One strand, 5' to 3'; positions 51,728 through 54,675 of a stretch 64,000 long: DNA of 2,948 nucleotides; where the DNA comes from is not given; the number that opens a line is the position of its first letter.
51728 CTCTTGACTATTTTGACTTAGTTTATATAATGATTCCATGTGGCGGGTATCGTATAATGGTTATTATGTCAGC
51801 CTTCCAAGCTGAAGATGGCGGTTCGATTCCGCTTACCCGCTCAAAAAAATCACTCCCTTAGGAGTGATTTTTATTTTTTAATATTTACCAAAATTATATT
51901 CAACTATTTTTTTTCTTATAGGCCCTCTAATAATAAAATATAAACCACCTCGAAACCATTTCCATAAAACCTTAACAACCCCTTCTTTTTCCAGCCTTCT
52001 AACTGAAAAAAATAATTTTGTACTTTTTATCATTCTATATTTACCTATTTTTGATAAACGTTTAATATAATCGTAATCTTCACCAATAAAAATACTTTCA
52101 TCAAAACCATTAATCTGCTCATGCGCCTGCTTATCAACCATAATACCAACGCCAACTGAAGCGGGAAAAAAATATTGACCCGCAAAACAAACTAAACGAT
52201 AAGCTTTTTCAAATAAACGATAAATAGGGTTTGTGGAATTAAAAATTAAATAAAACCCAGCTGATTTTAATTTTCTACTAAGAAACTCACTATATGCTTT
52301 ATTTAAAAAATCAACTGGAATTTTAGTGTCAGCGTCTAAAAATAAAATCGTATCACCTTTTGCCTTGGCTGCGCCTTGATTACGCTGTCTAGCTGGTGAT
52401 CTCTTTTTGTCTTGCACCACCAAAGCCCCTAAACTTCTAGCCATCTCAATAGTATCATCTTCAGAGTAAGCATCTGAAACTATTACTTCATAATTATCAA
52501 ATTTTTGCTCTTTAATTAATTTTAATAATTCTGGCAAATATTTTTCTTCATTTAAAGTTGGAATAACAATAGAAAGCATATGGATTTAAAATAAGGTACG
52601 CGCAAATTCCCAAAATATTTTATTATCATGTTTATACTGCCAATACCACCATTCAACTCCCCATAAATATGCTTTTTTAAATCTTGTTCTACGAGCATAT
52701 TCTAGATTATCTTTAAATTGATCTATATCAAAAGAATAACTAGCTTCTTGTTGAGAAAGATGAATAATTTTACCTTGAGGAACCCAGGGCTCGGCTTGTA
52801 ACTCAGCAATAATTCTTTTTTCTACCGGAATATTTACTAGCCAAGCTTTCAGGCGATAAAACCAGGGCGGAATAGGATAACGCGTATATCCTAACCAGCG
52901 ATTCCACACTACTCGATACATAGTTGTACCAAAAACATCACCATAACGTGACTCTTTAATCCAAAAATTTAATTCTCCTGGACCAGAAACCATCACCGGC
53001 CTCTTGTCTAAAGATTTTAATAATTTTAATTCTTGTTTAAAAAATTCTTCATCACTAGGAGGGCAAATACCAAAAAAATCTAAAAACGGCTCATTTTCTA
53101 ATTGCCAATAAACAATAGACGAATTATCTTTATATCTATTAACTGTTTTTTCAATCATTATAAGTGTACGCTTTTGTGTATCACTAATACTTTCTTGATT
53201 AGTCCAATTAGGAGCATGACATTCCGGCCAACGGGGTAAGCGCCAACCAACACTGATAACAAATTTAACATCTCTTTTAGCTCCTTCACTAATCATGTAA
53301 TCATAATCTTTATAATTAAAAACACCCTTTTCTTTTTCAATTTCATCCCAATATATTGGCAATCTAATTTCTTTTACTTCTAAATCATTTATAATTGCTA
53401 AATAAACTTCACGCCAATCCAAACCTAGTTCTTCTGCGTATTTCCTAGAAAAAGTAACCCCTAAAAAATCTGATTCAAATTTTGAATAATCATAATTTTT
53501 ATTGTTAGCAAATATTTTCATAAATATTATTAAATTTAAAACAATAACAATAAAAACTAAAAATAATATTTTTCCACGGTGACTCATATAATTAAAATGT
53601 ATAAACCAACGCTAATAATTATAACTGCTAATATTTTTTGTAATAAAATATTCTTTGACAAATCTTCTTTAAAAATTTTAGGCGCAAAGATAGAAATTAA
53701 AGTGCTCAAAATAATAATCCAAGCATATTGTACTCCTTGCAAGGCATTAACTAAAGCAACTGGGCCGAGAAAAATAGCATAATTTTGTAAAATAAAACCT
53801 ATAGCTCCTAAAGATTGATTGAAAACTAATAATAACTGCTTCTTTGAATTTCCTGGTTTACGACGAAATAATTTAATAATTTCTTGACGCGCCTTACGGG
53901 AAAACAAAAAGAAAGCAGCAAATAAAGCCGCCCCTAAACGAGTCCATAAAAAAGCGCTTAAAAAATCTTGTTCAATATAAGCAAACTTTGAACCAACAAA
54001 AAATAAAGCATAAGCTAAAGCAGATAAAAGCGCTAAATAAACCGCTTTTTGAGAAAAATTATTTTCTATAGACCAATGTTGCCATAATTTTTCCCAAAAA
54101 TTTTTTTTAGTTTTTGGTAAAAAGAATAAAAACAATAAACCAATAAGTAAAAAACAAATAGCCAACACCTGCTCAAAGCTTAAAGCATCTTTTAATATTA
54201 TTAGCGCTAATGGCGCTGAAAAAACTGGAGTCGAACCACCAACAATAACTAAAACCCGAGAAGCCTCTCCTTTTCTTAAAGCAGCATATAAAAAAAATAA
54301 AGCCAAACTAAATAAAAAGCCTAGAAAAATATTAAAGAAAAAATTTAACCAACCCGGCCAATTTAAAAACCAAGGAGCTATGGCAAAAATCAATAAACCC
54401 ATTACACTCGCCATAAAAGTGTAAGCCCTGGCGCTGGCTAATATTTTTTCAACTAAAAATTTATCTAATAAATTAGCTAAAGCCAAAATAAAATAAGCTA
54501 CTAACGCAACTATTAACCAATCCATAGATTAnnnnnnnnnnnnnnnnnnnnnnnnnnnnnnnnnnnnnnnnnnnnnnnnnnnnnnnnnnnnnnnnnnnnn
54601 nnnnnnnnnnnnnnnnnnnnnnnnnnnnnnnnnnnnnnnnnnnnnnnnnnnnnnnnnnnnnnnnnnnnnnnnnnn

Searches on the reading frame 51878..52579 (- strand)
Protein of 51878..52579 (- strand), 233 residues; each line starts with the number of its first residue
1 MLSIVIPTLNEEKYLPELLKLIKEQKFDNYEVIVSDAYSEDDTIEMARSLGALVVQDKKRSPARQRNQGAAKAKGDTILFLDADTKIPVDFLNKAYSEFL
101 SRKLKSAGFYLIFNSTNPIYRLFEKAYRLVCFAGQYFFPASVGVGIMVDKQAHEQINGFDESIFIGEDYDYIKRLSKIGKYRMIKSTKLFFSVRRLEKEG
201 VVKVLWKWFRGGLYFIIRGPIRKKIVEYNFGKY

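Call 17: search_protein_families(library=pfam, proteins=[window:51878-52579:-], max_evalue=1)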
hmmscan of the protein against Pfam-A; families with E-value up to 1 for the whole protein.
window:51878-52579:- (233 aa): 8 families
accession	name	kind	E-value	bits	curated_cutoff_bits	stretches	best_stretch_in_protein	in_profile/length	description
PF00535.33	Glycos_transf_2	-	6.4e-24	85.2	23.3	1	3-103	1-108/168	Glycosyl transferase family 2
PF10111.15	Glyco_tranf_2_2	-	1.5e-16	61.2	27.3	1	3-192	1-216/276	Glycosyltransferase like family 2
PF13632.12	Glyco_trans_2_3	-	2.5e-08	34.4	27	1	78-180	2-111/198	Glycosyl transferase family group 2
PF13641.12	Glyco_tranf_2_3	-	3.4e-07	31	27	1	2-177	3-196/230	Glycosyltransferase like family 2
PF02709.20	Glyco_transf_7C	-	0.0088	16.1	23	1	135-179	13-59/78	N-terminal domain of galactosyltransferase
PF09258.16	Glyco_transf_64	-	0.014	15.1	21.3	1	3-102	2-103/245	Glycosyl transferase family 64 domain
PF13704.12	Glyco_tranf_2_4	-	0.086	13.8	27.5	1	10-84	2-81/98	Glycosyl transferase family 2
PF13506.12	Glyco_transf_21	-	0.14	12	21.7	1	67-127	23-83/174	Glycosyl transferase family 21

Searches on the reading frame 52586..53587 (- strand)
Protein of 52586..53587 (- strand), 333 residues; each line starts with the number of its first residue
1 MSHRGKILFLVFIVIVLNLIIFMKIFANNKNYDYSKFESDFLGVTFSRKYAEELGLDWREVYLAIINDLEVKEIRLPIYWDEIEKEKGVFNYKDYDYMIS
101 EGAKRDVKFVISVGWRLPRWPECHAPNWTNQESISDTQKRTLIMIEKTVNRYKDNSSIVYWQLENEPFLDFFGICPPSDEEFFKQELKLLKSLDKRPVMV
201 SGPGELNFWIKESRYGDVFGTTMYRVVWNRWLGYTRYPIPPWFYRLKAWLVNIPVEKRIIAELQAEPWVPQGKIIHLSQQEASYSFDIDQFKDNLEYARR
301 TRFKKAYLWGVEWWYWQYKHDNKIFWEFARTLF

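Call 17: search_protein_families(library=pfam, proteins=[window:52586-53587:-], max_evalue=1)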
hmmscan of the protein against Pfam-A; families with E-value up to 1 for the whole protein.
window:52586-53587:- (333 aa): 5 families
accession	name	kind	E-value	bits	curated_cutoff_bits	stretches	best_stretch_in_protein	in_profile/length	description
PF02449.21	Glyco_hydro_42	-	0.0012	18.7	21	1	139-181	110-153/376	Beta-galactosidase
PF02836.23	Glyco_hydro_2_C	-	0.0046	16.6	21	1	126-202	95-162/302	Glycosyl hydrolases family 2, TIM barrel domain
PF10858.15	DUF2659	-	0.018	15.2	27.7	0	127-165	43-80/216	Protein of unknown function (DUF2659)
PF00331.26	Glyco_hydro_10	-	0.019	14.7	22.1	1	80-169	47-131/311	Glycosyl hydrolase family 10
PF04530.17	Viral_Beta_CD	-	0.14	13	23.4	1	7-51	56-98/123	Viral Beta C/D like family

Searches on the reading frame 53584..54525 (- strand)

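Call 17: search_protein_families(library=pfam, proteins=[window:53584-54525:-], max_evalue=1)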
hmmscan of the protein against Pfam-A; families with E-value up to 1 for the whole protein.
window:53584-54525:- (313 aa): 3 families
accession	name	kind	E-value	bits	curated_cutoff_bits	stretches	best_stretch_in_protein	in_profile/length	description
PF00892.27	EamA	-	6.6e-13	49.5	28.2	2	3-134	3-134/135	EamA-like transporter family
PF13829.11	DUF4191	-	0.0029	17.5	30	1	139-228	3-89/219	Domain of unknown function (DUF4191)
PF14342.11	DUF4396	-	0.016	16.1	27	1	38-82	18-62/141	Domain of unknown function (DUF4396)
